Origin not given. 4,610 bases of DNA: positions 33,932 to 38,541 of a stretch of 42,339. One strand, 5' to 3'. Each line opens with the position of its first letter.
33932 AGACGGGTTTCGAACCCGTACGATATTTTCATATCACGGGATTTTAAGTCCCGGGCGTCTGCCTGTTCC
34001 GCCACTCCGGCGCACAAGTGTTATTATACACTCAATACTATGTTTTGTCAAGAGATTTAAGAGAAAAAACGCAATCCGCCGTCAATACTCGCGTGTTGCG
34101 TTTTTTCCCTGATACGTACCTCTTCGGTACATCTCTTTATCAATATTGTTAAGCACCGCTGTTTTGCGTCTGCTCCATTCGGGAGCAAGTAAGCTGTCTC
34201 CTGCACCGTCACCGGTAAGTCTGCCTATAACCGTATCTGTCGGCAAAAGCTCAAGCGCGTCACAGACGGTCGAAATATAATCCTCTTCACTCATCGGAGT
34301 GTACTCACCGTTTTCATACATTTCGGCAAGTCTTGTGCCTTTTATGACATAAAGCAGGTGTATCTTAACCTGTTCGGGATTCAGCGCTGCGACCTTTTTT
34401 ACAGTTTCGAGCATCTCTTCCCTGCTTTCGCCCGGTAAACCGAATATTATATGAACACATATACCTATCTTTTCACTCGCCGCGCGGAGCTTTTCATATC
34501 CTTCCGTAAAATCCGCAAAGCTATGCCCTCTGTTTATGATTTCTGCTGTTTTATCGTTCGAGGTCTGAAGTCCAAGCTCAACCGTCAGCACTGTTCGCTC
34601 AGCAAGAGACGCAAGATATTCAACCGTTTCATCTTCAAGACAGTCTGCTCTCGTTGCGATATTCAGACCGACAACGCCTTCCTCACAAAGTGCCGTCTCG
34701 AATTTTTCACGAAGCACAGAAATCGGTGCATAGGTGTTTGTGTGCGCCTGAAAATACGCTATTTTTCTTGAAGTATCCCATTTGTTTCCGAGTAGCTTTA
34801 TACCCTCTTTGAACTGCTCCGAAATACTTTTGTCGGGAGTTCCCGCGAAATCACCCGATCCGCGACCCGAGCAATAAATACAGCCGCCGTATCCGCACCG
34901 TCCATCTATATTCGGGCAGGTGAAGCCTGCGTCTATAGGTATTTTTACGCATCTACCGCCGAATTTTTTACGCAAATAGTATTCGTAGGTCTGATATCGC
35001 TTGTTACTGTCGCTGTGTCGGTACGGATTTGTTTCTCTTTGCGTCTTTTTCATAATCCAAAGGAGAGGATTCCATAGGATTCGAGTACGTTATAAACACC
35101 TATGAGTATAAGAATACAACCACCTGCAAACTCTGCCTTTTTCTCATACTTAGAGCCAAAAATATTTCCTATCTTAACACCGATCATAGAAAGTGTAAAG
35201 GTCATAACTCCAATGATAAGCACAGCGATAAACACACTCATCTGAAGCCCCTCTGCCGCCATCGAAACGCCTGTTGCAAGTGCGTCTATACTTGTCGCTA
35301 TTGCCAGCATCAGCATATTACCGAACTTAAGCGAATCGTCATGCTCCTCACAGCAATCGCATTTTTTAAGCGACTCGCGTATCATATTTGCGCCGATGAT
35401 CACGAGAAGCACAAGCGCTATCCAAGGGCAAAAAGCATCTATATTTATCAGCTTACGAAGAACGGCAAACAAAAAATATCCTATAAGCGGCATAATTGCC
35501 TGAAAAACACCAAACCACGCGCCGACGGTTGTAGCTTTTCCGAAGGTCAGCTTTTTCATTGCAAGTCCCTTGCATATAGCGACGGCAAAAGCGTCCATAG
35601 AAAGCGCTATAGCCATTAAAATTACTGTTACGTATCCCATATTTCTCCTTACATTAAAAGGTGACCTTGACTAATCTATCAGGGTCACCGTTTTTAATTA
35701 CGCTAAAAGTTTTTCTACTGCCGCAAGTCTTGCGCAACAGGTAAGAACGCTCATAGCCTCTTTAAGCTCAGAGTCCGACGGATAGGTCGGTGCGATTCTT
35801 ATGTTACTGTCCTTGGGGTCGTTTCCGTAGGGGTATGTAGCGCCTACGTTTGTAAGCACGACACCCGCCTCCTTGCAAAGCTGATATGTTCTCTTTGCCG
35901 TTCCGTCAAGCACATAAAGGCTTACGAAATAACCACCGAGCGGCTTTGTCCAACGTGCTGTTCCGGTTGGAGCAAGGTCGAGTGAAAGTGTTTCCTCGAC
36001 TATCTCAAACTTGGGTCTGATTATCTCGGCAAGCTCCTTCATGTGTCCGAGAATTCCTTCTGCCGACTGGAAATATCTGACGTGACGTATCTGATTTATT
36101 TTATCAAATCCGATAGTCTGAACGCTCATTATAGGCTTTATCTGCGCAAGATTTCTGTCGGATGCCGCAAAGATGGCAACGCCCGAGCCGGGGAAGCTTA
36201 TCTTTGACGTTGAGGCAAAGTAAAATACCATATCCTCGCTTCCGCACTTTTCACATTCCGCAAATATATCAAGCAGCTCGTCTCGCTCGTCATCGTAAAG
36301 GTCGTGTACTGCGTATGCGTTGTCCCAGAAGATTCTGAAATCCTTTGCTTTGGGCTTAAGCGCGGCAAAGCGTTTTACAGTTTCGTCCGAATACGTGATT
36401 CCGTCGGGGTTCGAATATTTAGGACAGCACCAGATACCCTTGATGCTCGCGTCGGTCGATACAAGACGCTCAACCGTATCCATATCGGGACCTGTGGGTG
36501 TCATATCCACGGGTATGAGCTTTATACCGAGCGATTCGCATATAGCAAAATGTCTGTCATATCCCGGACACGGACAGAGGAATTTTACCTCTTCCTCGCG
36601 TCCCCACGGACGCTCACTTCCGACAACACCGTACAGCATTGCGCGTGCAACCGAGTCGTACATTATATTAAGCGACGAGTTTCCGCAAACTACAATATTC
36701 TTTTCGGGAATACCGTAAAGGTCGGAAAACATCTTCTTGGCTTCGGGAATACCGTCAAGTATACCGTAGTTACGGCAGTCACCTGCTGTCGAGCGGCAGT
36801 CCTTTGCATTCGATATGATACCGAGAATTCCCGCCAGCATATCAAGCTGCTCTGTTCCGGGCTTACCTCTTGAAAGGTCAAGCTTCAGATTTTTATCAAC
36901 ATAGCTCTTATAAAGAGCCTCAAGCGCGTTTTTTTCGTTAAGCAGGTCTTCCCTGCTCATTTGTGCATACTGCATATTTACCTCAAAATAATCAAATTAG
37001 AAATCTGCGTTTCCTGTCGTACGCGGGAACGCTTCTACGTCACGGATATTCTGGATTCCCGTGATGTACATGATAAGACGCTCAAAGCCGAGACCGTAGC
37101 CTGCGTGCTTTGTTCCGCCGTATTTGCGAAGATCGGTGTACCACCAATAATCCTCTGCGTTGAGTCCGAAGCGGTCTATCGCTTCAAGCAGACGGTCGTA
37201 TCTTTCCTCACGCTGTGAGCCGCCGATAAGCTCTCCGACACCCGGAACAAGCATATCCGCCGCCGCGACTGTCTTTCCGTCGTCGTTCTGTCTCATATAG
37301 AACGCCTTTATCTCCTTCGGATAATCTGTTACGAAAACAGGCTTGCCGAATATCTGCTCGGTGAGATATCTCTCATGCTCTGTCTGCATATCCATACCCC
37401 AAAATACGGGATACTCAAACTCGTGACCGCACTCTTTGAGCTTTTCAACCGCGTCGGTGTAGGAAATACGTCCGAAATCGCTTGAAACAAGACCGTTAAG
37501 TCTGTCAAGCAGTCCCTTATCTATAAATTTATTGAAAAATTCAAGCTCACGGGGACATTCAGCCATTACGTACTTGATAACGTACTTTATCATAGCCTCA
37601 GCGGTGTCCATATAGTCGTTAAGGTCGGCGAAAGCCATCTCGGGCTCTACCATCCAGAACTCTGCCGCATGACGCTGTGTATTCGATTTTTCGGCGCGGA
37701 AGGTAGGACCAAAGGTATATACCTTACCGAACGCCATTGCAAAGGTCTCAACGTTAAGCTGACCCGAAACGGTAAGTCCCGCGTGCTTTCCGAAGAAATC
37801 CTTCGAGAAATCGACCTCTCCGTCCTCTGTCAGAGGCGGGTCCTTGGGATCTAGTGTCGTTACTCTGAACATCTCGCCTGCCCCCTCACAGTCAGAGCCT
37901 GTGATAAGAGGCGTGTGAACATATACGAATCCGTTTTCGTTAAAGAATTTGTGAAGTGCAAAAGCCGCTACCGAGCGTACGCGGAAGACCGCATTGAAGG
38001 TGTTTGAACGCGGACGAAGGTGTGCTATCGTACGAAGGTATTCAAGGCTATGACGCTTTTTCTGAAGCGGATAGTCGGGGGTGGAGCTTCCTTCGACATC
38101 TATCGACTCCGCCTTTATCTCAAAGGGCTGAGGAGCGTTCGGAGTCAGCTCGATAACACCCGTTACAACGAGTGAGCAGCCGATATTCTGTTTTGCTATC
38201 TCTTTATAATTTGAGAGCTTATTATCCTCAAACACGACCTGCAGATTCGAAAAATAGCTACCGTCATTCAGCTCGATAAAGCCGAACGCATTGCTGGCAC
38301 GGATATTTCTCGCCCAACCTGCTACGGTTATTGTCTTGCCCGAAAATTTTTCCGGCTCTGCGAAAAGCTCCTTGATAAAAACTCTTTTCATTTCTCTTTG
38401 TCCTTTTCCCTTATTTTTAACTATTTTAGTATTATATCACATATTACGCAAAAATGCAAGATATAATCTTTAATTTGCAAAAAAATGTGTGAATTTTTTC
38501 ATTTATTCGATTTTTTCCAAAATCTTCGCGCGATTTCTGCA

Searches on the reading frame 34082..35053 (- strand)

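Call 42: search_protein_families(library=pfam, proteins=[window:34082-35053:-], max_evalue=0.00001)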
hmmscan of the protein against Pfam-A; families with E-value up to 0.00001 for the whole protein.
window:34082-35053:- (323 aa): 2 families
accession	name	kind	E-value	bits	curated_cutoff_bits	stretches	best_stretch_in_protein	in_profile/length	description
PF16199.10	Radical_SAM_C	-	1.2e-31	109.1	31.9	1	226-310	1-85/85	Radical_SAM C-terminal domain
PF04055.27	Radical_SAM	-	2.2e-19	70.6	29.5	1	53-220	7-165/166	Radical SAM superfamily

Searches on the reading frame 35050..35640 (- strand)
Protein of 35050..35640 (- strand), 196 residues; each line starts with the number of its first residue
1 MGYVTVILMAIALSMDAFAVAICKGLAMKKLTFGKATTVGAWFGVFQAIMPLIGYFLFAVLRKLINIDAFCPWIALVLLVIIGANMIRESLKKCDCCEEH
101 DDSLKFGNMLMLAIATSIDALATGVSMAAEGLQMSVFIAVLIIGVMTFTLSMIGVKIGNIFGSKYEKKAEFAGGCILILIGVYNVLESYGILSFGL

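Call 42: search_protein_families(library=pfam, proteins=[window:35050-35640:-], max_evalue=0.00001)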
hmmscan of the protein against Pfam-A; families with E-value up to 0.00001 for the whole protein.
window:35050-35640:- (196 aa): 1 family
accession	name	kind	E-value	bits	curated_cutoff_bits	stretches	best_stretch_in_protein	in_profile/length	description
PF02659.21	Mntp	-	1.5e-43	148.7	24.4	1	33-182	4-149/152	Putative manganese efflux pump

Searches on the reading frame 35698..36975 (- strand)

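Call 42: search_protein_families(library=pfam, proteins=[window:35698-36975:-], max_evalue=0.00001)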
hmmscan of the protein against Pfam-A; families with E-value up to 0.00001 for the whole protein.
window:35698-36975:- (425 aa): 2 families
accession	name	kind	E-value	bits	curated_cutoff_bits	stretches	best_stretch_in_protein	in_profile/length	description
PF12897.13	Asp_aminotransf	-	1.6e-159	531.7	27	1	6-424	1-418/421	Aspartate amino-transferase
PF00155.27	Aminotran_1_2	-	4.5e-11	43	19.7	1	54-410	23-360/361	Aminotransferase class I and II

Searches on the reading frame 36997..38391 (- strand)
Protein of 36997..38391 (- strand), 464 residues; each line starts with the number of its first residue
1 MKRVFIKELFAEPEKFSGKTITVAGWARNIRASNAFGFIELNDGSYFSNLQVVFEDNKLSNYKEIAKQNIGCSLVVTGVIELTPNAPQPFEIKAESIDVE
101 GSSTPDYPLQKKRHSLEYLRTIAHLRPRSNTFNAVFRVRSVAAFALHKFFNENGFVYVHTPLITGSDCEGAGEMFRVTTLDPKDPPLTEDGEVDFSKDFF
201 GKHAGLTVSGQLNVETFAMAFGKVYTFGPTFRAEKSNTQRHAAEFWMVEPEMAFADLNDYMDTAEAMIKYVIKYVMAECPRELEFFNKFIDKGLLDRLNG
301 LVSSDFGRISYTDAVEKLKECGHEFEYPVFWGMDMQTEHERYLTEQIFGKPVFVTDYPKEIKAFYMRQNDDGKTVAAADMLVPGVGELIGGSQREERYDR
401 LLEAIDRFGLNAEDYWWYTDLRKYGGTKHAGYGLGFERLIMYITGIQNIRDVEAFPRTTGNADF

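Call 42: search_protein_families(library=pfam, proteins=[window:36997-38391:-], max_evalue=0.00001)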
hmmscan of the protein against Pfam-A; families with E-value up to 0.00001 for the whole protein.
window:36997-38391:- (464 aa): 2 families
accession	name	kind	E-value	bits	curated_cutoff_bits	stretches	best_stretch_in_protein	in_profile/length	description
PF00152.25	tRNA-synt_2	-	4.7e-69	233.2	25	1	123-458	9-307/308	tRNA synthetases class II (D, K and N)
PF01336.31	tRNA_anti-codon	-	1.2e-10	41.6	27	1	21-99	1-74/75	OB-fold nucleic acid binding domain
